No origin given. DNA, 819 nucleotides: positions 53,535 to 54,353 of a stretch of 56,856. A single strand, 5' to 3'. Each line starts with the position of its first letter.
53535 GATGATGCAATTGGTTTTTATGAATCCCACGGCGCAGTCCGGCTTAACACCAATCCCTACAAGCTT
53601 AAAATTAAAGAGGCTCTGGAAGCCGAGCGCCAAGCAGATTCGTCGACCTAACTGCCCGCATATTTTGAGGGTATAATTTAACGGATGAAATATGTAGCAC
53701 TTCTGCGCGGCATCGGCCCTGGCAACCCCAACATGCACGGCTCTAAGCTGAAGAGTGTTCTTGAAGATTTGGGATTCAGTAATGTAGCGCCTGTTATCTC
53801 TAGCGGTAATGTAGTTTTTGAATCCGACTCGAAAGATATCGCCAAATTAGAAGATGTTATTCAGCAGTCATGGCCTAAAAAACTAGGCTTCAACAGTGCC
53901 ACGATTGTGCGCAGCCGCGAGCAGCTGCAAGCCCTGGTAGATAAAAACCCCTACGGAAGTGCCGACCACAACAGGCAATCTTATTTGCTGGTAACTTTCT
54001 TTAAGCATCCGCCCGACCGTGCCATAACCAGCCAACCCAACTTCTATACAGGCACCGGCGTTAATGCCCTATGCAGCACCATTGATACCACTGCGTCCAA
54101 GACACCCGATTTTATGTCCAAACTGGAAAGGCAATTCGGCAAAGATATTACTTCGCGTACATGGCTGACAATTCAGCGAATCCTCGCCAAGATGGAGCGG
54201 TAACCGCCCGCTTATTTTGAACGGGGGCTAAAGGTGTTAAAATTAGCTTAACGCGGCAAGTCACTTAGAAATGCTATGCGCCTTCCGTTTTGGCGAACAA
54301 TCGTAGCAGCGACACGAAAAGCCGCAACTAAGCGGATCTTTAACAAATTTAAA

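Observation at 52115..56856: Cassette-like array: seven unrelated plus-strand genes, each bounded by a conserved junction repeat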

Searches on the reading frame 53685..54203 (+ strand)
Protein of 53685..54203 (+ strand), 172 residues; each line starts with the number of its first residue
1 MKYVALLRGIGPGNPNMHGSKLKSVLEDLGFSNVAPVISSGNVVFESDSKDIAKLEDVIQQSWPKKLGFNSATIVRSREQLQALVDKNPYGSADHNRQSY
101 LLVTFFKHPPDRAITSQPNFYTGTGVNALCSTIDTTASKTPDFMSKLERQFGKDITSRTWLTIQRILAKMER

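Call 10: search_protein_families(library=pfam, proteins=[window:53685-54203:+], max_evalue=0.01)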
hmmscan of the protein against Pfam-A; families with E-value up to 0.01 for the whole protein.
window:53685-54203:+ (172 aa): 1 family
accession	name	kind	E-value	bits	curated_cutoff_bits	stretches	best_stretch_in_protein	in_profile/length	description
PF08002.16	DUF1697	-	7.7e-28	98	24.4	1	1-114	1-115/137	Protein of unknown function (DUF1697)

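Call 85: find_homologous_proteins(query=window:53685-54203:+, max_evalue=1e-10)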
Query window:53685-54203:+ (172 aa): 1058 proteins with E <= 1e-10 among 1683 candidates; the best 120 are listed.
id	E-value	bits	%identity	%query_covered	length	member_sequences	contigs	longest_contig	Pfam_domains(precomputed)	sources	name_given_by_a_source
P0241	5.5e-109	379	100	100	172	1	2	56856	PF08002.17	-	-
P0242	4.5e-86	305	80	98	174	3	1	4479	PF08002.17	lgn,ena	-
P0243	2.1e-83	296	77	100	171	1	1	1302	PF08002.17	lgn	-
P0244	2.9e-82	292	79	99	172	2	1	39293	PF08002.17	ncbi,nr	ncbi:MAG: DUF1697 domain-containing protein [Thaumarchaeota archaeon]|nr:DUF1697 domain-containing p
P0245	4.1e-82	292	76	100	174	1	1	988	PF08002.17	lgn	-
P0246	1.2e-81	290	74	99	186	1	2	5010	PF08002.17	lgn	-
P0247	1.6e-81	290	77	99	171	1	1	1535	PF08002.17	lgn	-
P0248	1.7e-81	290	79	99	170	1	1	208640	PF08002.17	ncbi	-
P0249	5.2e-80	285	78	99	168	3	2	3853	PF08002.17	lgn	-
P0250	7.6e-79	281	74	100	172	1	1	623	PF08002.17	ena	-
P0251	1.1e-78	281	75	100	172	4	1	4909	PF08002.17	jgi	-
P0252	2.5e-78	280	76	99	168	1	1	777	PF08002.17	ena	-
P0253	3.0e-78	279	74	99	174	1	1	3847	PF08002.17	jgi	jgi:uncharacterized protein (DUF1697 family)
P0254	5.1e-78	279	74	100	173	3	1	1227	PF08002.17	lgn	-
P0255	8.0e-78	278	73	100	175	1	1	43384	PF08002.17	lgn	-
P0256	1.1e-77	277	73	100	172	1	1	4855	PF08002.17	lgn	-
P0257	1.7e-77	277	74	99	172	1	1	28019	PF08002.17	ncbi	-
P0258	6.7e-77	275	75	100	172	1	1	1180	PF08002.17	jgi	jgi:uncharacterized protein (DUF1697 family)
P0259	1.1e-76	274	77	98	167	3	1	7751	PF08002.17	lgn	-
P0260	9.0e-76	271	73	99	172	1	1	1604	PF08002.17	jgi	jgi:uncharacterized protein (DUF1697 family)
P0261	2.2e-75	270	74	100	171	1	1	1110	PF08002.17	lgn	-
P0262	2.5e-75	270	74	99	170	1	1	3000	PF08002.17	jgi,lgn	jgi:uncharacterized protein (DUF1697 family)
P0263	2.5e-75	270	72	99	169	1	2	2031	PF08002.17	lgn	-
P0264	3.6e-75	269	73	100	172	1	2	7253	PF08002.17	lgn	-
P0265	2.1e-74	267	73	99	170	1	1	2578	PF08002.17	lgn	-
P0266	1.6e-73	264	71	100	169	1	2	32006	PF08002.17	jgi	jgi:uncharacterized protein (DUF1697 family)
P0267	5.7e-73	262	70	98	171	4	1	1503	PF08002.17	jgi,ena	-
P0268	8.6e-73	262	70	100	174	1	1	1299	PF08002.17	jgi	jgi:uncharacterized protein (DUF1697 family)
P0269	4.8e-72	259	71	99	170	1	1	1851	PF08002.17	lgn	-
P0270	5.6e-72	259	74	99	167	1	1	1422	PF08002.17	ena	-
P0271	6.4e-72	259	71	99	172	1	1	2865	PF08002.17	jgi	jgi:uncharacterized protein (DUF1697 family)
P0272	1.9e-71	257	69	99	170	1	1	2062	PF08002.17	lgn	-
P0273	2.4e-71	257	76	90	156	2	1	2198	PF08002.17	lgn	-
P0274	4.1e-71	256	73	99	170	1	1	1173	PF08002.17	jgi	jgi:uncharacterized protein (DUF1697 family)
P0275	5.3e-71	256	72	99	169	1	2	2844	PF08002.17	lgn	-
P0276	5.9e-71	256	71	99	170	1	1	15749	PF08002.17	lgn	-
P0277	6.1e-71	256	71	99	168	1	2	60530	PF08002.17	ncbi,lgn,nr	ncbi:MAG TPA: DUF1697 domain-containing protein [Candidatus Saccharimonadales bacterium]|nr:DUF1697 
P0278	8.6e-71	255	71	99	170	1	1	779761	PF08002.17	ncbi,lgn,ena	-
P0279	1.1e-70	255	70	99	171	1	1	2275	PF08002.17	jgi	jgi:uncharacterized protein (DUF1697 family)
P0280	1.1e-70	255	69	99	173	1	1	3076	PF08002.17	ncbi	-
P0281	1.2e-70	255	69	98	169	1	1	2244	PF08002.17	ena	-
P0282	3.0e-70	253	69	99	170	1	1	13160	PF08002.17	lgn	-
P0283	6.6e-70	252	71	99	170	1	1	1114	PF08002.17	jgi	jgi:uncharacterized protein (DUF1697 family)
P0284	8.3e-70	252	69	99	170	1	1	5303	PF08002.17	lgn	-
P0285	1.0e-69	252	69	99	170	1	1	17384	PF08002.17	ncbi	-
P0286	1.3e-69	251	67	100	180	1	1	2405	PF08002.17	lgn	-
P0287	1.7e-69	251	68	99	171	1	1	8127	PF08002.17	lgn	-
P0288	3.7e-69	250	71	99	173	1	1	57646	PF08002.17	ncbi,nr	ncbi:MAG TPA: DUF1697 domain-containing protein [Candidatus Saccharimonadales bacterium]|nr:DUF1697 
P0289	3.7e-69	250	70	99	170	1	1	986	PF08002.17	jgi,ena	-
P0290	4.0e-69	250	70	98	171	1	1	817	PF08002.17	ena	-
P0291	4.1e-69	250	69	99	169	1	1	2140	PF08002.17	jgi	jgi:uncharacterized protein (DUF1697 family)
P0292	5.0e-69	249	67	98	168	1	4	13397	PF08002.17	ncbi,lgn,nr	ncbi:MAG TPA: DUF1697 domain-containing protein [Patescibacteria group bacterium]|nr:DUF1697 domain-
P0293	1.5e-68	248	70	99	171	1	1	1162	PF08002.17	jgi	-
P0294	2.4e-68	247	69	99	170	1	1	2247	PF08002.17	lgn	-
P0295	4.0e-68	246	65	99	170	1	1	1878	PF08002.17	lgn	-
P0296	4.4e-68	246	67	99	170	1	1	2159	PF08002.17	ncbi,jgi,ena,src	-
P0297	6.0e-68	246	69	99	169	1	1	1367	PF08002.17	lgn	-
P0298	8.6e-68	245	66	99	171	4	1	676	PF08002.17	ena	-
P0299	1.7e-67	244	67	99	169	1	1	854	PF08002.17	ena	-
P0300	4.4e-67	243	68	99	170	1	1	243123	PF08002.17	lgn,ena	-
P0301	9.8e-67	242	69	99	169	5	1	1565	PF08002.17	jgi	jgi:uncharacterized protein (DUF1697 family)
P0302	9.8e-67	242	66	99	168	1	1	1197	PF08002.17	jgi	jgi:uncharacterized protein (DUF1697 family)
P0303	2.8e-66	240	65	99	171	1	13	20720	PF08002.17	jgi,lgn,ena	jgi:uncharacterized protein (DUF1697 family)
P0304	5.6e-66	239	67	98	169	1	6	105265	PF08002.17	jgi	jgi:uncharacterized protein (DUF1697 family)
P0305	5.8e-66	239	65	99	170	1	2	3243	PF08002.17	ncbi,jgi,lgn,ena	jgi:uncharacterized protein (DUF1697 family)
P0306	1.1e-65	238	65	99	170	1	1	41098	PF08002.17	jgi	jgi:uncharacterized protein (DUF1697 family)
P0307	1.3e-65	238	66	99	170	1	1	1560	PF08002.17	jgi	jgi:hypothetical protein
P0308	1.4e-65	238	66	99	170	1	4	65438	PF08002.17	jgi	jgi:uncharacterized protein (DUF1697 family)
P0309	1.5e-65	238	69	98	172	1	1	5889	PF08002.17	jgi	-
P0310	2.0e-65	238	65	100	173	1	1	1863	PF08002.17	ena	-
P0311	3.5e-65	237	65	99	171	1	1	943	PF08002.17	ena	-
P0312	3.8e-65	237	68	99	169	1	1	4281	PF08002.17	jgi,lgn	jgi:uncharacterized protein (DUF1697 family)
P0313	6.2e-65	236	66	99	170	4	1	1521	PF08002.17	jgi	-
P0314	7.1e-65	236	64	99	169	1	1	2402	PF08002.17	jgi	-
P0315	7.3e-65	236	66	100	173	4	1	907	PF08002.17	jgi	jgi:uncharacterized protein (DUF1697 family)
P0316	7.4e-65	236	66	100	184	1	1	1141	PF08002.17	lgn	-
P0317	1.2e-64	235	64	98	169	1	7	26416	PF08002.17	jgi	jgi:uncharacterized protein (DUF1697 family)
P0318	1.8e-64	235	65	99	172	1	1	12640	PF08002.17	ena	-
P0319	2.5e-64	234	65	99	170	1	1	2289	PF08002.17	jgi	jgi:uncharacterized protein (DUF1697 family)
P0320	3.8e-64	233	64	99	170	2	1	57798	PF08002.17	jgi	jgi:uncharacterized protein (DUF1697 family)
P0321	5.4e-64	233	65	99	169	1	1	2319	PF08002.17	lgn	-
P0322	1.9e-63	231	65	99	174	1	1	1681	PF08002.17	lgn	-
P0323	2.0e-63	231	64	99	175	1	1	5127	PF08002.17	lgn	-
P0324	3.0e-63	231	64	98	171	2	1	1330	PF08002.17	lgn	-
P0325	3.2e-63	230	63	100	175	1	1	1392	PF08002.17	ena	-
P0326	3.5e-63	230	64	99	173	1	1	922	PF08002.17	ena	-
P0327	3.8e-63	230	63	99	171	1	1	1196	PF08002.17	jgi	jgi:Protein of unknown function (DUF1697)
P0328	4.2e-63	230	66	98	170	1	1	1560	PF08002.17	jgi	jgi:uncharacterized protein (DUF1697 family)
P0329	8.4e-63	229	65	99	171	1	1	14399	PF08002.17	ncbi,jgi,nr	ncbi:MAG TPA: DUF1697 domain-containing protein [Candidatus Saccharimonadales bacterium]|jgi:hypothe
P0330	1.6e-62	228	62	99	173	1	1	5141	PF08002.17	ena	-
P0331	2.0e-62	228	63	99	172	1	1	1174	PF08002.17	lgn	-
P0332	3.0e-62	227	64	99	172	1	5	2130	PF08002.17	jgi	jgi:uncharacterized protein (DUF1697 family)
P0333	3.6e-62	227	63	99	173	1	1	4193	PF08002.17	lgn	-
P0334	5.4e-62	226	64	99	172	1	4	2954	PF08002.17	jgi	jgi:uncharacterized protein (DUF1697 family)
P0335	8.0e-62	226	66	99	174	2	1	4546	PF08002.17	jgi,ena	-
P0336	2.4e-61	224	65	90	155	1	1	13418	PF08002.17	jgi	jgi:uncharacterized protein (DUF1697 family)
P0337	4.6e-61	223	62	99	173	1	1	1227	PF08002.17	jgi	jgi:uncharacterized protein (DUF1697 family)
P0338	5.3e-61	223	63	99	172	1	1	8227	PF08002.17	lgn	-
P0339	6.3e-61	223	62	99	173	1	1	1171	PF08002.17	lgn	-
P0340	7.1e-61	223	62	99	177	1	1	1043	PF08002.17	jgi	jgi:uncharacterized protein (DUF1697 family)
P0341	7.7e-61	223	62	99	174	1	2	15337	PF08002.17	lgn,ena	-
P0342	8.7e-61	223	63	100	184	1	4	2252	PF08002.17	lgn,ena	-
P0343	1.2e-60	222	62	99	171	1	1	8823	PF08002.17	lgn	-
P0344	1.3e-60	222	63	99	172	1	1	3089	PF08002.17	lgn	-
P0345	1.5e-60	222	62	99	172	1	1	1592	PF08002.17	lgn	-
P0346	3.7e-60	220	62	99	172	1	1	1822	PF08002.17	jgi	jgi:uncharacterized protein (DUF1697 family)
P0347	3.9e-60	220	66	90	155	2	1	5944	PF08002.17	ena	-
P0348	5.0e-60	220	62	100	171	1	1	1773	PF08002.17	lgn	-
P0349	5.7e-60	220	62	99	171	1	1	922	PF08002.17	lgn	-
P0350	7.9e-60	219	61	99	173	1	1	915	PF08002.17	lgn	-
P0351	9.7e-60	219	61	99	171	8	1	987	PF08002.17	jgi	jgi:uncharacterized protein (DUF1697 family)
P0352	3.6e-59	217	62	99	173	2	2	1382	PF08002.17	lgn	-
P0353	3.7e-59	217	61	100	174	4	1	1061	PF08002.17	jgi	jgi:uncharacterized protein (DUF1697 family)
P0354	4.8e-59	217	59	99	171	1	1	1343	PF08002.17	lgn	-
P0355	5.2e-59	217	61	99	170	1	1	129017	PF08002.17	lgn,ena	-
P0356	5.8e-59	217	63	96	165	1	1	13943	PF08002.17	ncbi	ncbi:MAG: DUF1697 domain-containing protein, partial [Candidatus Saccharimonadales bacterium]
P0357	7.2e-59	216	61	99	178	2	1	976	PF08002.17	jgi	jgi:uncharacterized protein (DUF1697 family)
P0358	7.8e-59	216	62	99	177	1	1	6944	PF08002.17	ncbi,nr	ncbi:DUF1697 domain-containing protein [Candidatus Saccharibacteria bacterium]|nr:DUF1697 domain-con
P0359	1.1e-58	216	62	98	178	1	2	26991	PF08002.17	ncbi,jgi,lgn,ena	-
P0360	1.6e-58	215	63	99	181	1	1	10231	PF08002.17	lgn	-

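Call 86: find_encoding_contigs(protein=P0266, flank=10000, max_places=2)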
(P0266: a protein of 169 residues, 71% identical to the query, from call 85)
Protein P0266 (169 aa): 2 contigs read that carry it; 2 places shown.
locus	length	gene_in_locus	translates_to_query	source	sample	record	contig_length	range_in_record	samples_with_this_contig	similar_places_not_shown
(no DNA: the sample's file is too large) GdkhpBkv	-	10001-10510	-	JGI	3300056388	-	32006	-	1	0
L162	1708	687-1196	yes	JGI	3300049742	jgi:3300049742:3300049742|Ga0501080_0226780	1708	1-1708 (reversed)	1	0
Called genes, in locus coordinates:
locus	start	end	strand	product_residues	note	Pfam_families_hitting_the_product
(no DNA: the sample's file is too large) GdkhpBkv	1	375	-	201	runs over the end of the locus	-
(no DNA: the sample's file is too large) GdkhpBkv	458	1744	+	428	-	PF01225:Mur_ligase, PF08245:Mur_ligase_M, PF02875:Mur_ligase_C (weak)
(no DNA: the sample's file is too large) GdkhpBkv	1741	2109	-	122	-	-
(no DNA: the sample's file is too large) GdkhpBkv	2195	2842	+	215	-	PF00730:HhH-GPD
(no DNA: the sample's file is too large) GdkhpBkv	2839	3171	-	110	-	PF03819:MazG, PF12643:MazG-like (weak)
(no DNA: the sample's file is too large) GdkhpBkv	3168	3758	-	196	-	PF01300:Sua5_yciO_yrdC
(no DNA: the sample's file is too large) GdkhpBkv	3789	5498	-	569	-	PF26549:Tricorn_N (faint)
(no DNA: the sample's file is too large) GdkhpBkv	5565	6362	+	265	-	PF14907:NTP_transf_5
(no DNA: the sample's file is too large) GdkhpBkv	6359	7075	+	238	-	PF00149:Metallophos, PF12850:Metallophos_2 (weak)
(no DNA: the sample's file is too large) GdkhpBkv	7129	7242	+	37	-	-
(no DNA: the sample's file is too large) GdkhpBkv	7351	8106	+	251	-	-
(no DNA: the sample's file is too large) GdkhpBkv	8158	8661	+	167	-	-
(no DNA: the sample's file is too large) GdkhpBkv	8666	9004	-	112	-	PF00903:Glyoxalase (weak)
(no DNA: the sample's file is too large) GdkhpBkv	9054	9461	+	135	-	PF00903:Glyoxalase, PF06983:3-dmu-9_3-mt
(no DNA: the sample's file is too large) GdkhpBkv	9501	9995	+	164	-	PF06983:3-dmu-9_3-mt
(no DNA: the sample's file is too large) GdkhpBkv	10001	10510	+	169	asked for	PF08002:DUF1697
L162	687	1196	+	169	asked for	PF08002:DUF1697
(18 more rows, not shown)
